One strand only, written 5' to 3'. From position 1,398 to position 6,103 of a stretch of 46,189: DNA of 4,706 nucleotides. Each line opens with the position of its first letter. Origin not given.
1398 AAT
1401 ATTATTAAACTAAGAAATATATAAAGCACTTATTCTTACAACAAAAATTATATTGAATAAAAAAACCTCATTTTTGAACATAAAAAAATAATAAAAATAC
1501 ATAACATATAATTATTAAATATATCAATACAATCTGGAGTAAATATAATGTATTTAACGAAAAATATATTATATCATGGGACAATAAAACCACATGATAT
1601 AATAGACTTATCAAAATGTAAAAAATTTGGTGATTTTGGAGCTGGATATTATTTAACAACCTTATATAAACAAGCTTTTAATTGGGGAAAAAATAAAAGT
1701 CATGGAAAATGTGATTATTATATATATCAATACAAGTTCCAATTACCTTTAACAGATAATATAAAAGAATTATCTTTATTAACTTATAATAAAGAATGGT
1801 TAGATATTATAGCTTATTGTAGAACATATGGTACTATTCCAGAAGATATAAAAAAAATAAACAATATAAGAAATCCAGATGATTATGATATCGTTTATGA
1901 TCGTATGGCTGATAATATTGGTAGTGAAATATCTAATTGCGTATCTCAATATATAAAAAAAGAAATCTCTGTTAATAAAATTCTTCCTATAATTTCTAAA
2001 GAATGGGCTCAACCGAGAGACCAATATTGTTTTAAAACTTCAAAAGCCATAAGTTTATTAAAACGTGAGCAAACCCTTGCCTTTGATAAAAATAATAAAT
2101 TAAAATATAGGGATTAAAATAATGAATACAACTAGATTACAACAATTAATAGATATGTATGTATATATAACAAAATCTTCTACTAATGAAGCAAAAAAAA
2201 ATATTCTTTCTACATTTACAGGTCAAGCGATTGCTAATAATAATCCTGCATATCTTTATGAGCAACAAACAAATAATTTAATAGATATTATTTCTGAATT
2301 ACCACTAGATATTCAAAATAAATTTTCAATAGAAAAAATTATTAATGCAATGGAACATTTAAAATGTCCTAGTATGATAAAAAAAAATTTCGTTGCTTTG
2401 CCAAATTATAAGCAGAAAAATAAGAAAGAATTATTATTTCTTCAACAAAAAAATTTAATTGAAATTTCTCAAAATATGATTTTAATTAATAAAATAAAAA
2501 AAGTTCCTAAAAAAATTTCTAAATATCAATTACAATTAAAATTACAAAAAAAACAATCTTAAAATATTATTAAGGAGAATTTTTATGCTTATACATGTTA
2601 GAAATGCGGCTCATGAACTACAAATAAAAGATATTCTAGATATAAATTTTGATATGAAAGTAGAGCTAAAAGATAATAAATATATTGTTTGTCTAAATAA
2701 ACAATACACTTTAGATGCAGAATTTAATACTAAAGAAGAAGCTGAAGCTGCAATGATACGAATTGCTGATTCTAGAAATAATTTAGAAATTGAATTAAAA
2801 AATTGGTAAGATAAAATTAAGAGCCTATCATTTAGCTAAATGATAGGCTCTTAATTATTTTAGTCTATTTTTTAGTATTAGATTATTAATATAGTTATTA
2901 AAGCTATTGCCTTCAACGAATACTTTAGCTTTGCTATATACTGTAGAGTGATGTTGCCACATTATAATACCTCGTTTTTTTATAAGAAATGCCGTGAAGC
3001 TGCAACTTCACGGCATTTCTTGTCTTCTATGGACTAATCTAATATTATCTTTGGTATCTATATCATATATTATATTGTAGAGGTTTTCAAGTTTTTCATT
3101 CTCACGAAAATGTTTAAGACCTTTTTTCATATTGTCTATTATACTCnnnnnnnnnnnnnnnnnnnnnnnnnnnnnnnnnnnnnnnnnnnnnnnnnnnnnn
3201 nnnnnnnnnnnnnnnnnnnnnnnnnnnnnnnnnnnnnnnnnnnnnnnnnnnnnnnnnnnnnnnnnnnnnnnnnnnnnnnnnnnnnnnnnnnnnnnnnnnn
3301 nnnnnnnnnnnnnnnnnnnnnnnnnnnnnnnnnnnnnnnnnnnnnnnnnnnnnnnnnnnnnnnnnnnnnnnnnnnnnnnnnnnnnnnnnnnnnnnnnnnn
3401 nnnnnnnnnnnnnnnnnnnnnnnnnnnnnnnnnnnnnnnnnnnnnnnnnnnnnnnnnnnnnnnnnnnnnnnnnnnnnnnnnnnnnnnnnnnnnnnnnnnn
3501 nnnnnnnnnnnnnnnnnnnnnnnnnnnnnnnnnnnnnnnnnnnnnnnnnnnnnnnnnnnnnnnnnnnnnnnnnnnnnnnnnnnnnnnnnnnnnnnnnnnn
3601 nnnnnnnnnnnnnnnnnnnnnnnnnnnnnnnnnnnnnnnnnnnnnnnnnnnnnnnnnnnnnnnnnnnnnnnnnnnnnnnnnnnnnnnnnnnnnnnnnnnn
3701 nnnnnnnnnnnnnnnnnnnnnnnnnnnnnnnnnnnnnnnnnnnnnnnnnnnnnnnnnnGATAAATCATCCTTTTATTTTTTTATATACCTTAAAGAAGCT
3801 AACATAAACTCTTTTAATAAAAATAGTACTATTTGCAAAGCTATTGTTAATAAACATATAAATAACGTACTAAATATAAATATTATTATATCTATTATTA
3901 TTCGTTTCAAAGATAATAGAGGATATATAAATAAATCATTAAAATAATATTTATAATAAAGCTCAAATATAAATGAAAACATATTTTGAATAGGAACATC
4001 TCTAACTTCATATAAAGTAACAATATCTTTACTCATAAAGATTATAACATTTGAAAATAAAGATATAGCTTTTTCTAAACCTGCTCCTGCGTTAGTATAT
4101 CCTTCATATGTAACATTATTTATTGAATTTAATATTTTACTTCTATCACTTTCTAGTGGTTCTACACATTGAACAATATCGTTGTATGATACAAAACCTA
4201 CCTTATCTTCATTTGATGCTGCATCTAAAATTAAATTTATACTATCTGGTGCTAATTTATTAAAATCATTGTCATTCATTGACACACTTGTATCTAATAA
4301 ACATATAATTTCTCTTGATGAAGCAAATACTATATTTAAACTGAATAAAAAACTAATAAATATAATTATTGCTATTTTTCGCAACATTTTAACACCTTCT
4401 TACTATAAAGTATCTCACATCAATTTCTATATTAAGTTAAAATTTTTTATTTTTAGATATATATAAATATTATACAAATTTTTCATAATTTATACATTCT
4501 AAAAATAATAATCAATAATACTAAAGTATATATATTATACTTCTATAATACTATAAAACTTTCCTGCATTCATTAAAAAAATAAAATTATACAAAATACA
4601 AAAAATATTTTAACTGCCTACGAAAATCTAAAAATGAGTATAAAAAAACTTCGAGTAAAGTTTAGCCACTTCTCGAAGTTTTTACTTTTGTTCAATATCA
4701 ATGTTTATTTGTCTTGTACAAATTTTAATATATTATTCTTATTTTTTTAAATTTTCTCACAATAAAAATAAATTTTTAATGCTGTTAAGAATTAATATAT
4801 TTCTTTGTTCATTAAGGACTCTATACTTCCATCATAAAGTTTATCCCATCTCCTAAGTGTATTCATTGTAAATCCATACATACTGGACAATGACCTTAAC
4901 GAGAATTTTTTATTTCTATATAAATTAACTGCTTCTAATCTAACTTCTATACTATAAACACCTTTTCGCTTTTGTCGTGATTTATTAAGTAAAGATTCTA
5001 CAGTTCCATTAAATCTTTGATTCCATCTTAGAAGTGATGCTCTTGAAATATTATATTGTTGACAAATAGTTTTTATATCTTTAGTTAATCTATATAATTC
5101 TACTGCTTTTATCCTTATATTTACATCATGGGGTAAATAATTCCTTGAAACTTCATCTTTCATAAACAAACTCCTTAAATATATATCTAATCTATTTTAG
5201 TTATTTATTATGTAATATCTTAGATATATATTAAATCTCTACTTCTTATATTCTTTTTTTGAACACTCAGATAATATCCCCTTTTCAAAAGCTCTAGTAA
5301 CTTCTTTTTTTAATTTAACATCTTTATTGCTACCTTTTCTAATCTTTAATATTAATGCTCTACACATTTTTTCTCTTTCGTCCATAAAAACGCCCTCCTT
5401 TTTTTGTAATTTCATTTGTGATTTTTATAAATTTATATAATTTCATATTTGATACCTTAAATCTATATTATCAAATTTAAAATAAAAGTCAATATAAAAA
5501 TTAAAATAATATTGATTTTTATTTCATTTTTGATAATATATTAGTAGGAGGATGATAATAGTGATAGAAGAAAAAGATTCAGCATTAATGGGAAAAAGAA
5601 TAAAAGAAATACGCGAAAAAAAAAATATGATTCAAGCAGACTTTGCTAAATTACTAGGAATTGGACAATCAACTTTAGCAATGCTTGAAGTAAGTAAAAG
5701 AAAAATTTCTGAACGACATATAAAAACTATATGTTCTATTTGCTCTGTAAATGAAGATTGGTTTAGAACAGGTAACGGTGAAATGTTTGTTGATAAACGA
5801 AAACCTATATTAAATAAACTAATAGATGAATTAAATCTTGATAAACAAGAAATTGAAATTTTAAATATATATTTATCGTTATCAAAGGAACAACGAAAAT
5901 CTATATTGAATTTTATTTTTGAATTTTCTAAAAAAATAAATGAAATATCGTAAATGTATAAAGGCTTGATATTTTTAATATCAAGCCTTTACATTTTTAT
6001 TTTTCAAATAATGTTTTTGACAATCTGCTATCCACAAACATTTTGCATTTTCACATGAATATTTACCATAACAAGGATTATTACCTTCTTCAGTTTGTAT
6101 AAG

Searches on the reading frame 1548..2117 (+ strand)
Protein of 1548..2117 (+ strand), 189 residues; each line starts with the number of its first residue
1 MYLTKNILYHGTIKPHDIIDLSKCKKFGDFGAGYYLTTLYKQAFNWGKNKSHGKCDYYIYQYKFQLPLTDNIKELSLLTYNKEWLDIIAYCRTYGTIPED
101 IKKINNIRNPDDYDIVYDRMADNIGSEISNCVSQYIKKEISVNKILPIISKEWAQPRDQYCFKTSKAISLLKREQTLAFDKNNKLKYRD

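Call 43: search_protein_families(library=pfam, proteins=[window:1548-2117:+], max_evalue=0.001)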
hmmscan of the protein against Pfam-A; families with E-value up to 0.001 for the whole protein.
window:1548-2117:+ (189 aa): 1 family
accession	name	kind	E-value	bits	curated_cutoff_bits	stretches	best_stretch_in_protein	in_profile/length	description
PF13151.12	DUF3990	-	2.8e-30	105.5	32.2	1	7-172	2-151/152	Protein of unknown function (DUF3990)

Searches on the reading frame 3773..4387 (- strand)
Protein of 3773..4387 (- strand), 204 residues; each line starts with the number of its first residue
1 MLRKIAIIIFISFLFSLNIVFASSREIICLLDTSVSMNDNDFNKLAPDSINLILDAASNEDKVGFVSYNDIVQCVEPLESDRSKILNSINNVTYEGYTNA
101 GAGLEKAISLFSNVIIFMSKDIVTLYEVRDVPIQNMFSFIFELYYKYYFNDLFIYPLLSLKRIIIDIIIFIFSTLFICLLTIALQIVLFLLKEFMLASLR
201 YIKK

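Call 42: search_protein_families(library=padloc, proteins=[window:3773-4387:-], max_evalue=0.01)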
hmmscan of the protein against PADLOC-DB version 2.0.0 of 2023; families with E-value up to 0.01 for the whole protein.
window:3773-4387:- (204 aa): 0 families

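Call 43: search_protein_families(library=pfam, proteins=[window:3773-4387:-], max_evalue=0.001)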
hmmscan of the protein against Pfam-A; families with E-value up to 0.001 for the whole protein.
window:3773-4387:- (204 aa): 2 families
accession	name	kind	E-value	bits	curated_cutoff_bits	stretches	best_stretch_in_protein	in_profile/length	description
PF13519.12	VWA_2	-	1.2e-10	42.4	27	1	28-112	2-90/107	von Willebrand factor type A domain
PF00092.34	VWA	-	2.8e-09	37.9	23.8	1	27-111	2-93/174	von Willebrand factor type A domain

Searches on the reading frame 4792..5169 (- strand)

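Call 42: search_protein_families(library=padloc, proteins=[window:4792-5169:-], max_evalue=0.01)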
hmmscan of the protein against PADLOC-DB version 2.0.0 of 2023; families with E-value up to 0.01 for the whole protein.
window:4792-5169:- (125 aa): 1 family
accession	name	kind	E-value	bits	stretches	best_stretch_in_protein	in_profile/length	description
PDLC02590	DrmC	-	0.00062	18.1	1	13-64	8-56/88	DrmC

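Call 43: search_protein_families(library=pfam, proteins=[window:4792-5169:-], max_evalue=0.001)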
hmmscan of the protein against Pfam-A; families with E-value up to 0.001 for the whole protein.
window:4792-5169:- (125 aa): 5 families
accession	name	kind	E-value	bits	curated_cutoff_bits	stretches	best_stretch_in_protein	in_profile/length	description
PF13518.12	HTH_28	-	3.8e-10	40.1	25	1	19-68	2-52/52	Helix-turn-helix domain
PF01527.26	HTH_Tnp_1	-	9.2e-10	39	24.1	1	67-118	2-53/75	Transposase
PF13384.12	HTH_23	-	3.6e-08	33.4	24.6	0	73-117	3-47/50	Homeodomain-like domain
PF13551.12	HTH_29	-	6.6e-07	29.8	28.1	1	19-68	1-52/64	Winged helix-turn helix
PF01710.22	HTH_Tnp_IS630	-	0.00043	20.8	21.3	1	14-101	3-92/119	Transposase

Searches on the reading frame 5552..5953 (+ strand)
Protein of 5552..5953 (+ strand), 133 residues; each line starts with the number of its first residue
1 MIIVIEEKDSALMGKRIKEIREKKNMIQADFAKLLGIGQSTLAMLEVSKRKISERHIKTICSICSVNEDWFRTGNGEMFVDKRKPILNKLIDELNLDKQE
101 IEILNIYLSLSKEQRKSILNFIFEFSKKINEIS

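Call 42: search_protein_families(library=padloc, proteins=[window:5552-5953:+], max_evalue=0.01)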
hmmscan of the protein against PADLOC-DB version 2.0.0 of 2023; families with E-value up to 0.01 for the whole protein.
window:5552-5953:+ (133 aa): 12 families
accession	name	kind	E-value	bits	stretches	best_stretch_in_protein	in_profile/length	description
PDLC02926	HTH_VI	-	5.3e-09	34.2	1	13-66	2-55/92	-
PDLC03951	RmrA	-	1.8e-05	21.9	1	13-88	9-81/400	-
PDLC04775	PDC-M69A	-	2.1e-05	23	1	12-106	7-99/113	-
PDLC03665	Control_protein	-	2.9e-05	22.3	1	12-63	8-60/77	control protein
PDLC03952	RmrA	-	0.00044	17.2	1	8-109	18-119/395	-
PDLC04142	capH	-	0.00046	19.2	1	11-64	5-58/103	capH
PDLC03947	RmrA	-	0.00079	16.3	1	7-71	6-70/383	-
PDLC01912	CARF6--CARF_CARF_CARF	-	0.00096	16.6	1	83-128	84-130/312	-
PDLC03954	RmrA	-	0.0012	15.8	1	10-82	8-80/380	-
PDLC03949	RmrA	-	0.0024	14.8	1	14-77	4-67/363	-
PDLC03953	RmrA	-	0.0026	15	1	11-74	4-67/373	-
PDLC03664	Control_protein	-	0.0098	14.3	0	12-57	13-58/74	control protein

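Call 43: search_protein_families(library=pfam, proteins=[window:5552-5953:+], max_evalue=0.001)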
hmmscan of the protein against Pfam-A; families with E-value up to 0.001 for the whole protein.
window:5552-5953:+ (133 aa): 3 families
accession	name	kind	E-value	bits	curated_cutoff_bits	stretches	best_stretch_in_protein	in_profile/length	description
PF01381.28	HTH_3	-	5.1e-12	46.1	23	1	17-71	1-55/55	Helix-turn-helix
PF12844.13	HTH_19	-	2.9e-10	40.3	30.2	1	14-77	1-64/64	Helix-turn-helix domain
PF13560.12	HTH_31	-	0.00024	21.8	27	1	13-68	2-58/64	Helix-turn-helix domain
